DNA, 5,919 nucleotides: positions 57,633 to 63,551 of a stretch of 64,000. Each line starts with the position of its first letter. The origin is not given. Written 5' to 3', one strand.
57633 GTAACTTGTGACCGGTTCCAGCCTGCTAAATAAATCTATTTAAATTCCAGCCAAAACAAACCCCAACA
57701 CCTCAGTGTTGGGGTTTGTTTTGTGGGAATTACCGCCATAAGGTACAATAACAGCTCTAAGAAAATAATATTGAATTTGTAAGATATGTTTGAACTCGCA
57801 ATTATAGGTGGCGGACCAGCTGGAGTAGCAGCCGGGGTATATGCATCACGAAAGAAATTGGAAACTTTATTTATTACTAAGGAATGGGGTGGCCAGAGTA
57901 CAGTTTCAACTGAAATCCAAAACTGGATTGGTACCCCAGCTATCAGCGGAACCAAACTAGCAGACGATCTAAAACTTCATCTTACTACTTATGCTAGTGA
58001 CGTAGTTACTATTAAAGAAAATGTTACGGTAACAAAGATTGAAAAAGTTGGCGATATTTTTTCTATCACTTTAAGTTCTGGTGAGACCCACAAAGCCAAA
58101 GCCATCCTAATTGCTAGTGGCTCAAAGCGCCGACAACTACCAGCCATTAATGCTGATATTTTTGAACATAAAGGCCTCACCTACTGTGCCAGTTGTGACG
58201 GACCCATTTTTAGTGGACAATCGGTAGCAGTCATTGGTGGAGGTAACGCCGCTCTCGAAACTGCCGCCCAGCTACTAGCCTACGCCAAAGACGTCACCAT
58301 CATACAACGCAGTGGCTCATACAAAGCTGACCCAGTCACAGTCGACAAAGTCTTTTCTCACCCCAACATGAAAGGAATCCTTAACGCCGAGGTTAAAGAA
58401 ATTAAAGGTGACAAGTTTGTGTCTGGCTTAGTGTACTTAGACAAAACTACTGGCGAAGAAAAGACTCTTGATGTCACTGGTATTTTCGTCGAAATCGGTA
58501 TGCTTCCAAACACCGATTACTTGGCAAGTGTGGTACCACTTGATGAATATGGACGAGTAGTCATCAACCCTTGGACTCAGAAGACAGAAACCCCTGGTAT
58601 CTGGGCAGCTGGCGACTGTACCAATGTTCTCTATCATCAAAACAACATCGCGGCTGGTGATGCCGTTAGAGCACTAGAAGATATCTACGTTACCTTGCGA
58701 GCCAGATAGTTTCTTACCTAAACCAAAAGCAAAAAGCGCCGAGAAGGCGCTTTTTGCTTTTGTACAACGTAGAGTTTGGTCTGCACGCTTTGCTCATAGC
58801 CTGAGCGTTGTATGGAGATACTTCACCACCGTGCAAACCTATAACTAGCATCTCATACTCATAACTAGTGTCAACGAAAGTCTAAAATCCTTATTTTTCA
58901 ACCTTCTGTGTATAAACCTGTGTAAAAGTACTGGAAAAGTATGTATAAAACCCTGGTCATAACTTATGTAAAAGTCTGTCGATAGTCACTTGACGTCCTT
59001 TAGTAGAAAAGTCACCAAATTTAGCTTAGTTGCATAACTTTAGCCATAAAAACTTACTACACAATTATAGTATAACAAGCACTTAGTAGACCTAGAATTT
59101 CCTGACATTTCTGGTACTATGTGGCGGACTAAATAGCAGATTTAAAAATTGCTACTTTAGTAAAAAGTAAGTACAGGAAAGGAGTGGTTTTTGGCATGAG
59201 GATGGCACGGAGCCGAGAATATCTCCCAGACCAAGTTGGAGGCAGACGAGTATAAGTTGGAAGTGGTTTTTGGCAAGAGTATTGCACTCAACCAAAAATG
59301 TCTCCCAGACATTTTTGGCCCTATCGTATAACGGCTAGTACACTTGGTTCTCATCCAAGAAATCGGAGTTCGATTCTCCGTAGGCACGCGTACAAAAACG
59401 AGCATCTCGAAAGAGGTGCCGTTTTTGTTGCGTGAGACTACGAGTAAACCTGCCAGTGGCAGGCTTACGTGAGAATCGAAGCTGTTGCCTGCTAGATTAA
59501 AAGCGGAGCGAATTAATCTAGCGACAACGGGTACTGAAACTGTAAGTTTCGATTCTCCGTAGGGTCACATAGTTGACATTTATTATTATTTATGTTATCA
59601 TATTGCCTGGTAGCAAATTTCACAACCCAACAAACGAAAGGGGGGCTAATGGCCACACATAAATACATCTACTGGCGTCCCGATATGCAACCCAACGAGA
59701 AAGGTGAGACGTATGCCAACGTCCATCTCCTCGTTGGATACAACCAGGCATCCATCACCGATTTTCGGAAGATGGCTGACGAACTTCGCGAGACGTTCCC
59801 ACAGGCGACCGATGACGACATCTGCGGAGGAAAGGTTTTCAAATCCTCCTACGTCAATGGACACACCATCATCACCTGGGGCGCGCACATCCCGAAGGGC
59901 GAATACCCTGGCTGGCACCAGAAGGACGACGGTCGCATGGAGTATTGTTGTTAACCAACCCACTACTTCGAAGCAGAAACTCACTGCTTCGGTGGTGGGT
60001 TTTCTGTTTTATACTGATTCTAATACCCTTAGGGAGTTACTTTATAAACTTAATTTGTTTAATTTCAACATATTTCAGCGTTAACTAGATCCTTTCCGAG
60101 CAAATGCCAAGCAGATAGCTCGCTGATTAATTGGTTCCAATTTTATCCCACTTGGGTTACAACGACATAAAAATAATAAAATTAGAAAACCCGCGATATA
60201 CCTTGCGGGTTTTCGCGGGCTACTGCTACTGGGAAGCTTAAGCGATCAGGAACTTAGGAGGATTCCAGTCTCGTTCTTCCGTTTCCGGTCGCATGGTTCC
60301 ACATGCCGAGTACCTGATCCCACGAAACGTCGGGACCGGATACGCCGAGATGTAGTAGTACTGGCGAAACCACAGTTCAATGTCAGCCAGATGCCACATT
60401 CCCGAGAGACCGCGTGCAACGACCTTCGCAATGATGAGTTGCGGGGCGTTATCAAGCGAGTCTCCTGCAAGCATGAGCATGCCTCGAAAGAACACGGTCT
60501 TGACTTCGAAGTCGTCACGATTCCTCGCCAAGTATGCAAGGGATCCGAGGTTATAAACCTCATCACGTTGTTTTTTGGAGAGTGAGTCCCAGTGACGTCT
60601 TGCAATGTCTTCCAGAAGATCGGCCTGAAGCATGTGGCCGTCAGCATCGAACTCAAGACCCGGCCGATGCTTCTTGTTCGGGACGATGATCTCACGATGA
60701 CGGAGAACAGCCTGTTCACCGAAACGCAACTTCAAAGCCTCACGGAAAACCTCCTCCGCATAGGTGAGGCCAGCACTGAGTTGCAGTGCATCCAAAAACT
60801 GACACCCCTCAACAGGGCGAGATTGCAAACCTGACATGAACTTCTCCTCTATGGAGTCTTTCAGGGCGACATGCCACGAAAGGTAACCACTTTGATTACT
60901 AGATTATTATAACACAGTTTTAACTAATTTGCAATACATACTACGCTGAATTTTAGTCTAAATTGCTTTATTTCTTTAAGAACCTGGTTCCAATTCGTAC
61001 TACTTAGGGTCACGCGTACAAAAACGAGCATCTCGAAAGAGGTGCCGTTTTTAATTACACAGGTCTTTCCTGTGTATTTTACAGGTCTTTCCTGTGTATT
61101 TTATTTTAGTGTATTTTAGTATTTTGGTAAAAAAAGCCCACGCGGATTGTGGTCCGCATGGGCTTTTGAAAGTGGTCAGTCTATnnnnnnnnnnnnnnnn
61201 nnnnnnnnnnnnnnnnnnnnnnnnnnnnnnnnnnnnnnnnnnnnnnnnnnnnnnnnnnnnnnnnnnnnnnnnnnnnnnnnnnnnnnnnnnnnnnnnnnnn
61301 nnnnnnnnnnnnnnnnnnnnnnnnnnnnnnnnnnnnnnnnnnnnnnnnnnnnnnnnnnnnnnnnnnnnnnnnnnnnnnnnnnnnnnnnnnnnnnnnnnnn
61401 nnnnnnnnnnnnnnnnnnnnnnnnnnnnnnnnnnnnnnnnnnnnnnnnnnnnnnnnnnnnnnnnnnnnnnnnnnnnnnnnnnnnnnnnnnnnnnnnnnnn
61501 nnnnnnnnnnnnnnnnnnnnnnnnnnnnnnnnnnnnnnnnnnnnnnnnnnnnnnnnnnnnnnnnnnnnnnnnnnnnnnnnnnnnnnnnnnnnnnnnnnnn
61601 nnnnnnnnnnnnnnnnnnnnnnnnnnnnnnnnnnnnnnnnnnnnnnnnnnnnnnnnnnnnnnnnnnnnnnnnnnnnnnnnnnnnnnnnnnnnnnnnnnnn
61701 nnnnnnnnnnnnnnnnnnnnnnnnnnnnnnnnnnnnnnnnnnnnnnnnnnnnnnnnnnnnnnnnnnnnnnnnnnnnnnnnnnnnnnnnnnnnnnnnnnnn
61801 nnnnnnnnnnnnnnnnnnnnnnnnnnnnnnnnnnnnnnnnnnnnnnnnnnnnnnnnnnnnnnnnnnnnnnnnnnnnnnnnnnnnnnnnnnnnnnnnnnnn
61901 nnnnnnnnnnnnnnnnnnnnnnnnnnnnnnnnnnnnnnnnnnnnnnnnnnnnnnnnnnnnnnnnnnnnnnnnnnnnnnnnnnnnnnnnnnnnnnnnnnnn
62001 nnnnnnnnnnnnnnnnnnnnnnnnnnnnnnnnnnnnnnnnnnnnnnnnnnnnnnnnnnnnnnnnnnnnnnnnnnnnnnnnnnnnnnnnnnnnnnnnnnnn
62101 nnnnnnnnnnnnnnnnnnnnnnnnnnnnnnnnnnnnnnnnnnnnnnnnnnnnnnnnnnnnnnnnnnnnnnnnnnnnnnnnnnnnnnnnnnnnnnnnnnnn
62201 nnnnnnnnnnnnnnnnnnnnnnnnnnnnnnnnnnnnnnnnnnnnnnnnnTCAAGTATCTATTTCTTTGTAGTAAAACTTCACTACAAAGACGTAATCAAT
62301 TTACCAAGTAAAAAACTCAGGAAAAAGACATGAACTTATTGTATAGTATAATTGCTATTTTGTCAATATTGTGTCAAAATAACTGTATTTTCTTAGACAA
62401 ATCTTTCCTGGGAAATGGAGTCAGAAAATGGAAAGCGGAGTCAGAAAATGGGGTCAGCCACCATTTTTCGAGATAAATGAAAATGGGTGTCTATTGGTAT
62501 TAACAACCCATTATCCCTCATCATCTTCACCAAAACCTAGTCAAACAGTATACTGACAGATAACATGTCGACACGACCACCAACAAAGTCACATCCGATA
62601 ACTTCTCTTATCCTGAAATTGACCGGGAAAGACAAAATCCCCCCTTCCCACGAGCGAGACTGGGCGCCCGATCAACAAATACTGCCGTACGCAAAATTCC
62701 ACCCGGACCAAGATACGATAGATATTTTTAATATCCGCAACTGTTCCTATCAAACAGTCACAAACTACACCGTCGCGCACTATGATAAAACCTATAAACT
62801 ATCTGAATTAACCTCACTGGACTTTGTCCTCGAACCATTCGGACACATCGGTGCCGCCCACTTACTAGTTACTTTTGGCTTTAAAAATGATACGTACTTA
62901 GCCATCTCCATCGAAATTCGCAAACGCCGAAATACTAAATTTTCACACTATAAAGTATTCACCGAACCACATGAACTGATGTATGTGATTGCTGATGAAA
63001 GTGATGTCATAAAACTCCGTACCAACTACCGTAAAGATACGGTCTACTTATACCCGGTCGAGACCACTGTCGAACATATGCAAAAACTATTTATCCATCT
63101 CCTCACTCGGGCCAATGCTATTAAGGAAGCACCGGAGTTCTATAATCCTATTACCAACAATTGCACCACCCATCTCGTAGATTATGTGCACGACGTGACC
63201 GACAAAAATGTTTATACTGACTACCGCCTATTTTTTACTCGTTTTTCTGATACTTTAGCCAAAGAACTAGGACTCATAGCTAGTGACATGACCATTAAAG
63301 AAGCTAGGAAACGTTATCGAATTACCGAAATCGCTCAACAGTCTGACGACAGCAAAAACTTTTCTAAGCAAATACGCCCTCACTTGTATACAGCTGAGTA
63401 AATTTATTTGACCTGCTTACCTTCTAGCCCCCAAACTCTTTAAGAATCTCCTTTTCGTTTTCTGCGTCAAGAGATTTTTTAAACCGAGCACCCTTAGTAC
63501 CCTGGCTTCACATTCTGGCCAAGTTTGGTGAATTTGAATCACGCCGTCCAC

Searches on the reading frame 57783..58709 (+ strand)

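Call 57: search_protein_families(library=pfam, proteins=[window:57783-58709:+], max_evalue=0.01)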
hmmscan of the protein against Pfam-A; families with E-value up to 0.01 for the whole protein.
window:57783-58709:+ (308 aa): 12 families
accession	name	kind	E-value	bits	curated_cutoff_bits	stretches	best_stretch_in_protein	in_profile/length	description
PF07992.20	Pyr_redox_2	-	6.6e-40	137.8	26.1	1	4-283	2-280/291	Pyridine nucleotide-disulphide oxidoreductase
PF13738.12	Pyr_redox_3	-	2.6e-24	86.4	30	1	7-277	2-305/305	Pyridine nucleotide-disulphide oxidoreductase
PF00070.33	Pyr_redox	-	1.9e-10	41.5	22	1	147-211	1-70/82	Pyridine nucleotide-disulphide oxidoreductase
PF03486.20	HI0933_like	-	2.3e-07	31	50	0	67-115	116-165/244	HI0933-like protein Rossmann domain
PF01134.28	GIDA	-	5.6e-07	29.4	22.1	0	6-34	3-31/391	Glucose inhibited division protein A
PF01266.30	DAO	-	8.1e-07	29.3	27.9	0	5-42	2-42/353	FAD dependent oxidoreductase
PF00890.30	FAD_binding_2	-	3.5e-05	23.6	20.4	0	5-43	2-42/414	FAD binding domain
PF12831.13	FAD_oxidored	-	6.2e-05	22.9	27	1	5-48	2-50/416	FAD dependent oxidoreductase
PF13454.12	NAD_binding_9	-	0.00048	20.6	21.8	0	73-114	112-154/155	FAD-NAD(P)-binding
PF13241.12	NAD_binding_7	-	0.00059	20.8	22.1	1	143-178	5-40/104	Putative NAD(P)-binding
PF13450.12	NAD_binding_8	-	0.00099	19.8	21.9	0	7-31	1-25/68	NAD(P)-binding Rossmann-like domain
PF13434.12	Lys_Orn_oxgnase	-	0.0019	17.9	21.3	1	89-179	129-224/339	L-lysine 6-monooxygenase/L-ornithine 5-monooxygenase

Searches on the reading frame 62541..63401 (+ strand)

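Call 57: search_protein_families(library=pfam, proteins=[window:62541-63401:+], max_evalue=0.01)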
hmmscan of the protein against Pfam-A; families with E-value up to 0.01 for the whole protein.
window:62541-63401:+ (286 aa): 1 family
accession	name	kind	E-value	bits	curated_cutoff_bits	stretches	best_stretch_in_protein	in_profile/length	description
PF13387.12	Lnb_N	-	7.8e-31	107.4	22.2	1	80-224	4-155/175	Lnb N-terminal periplasmic domain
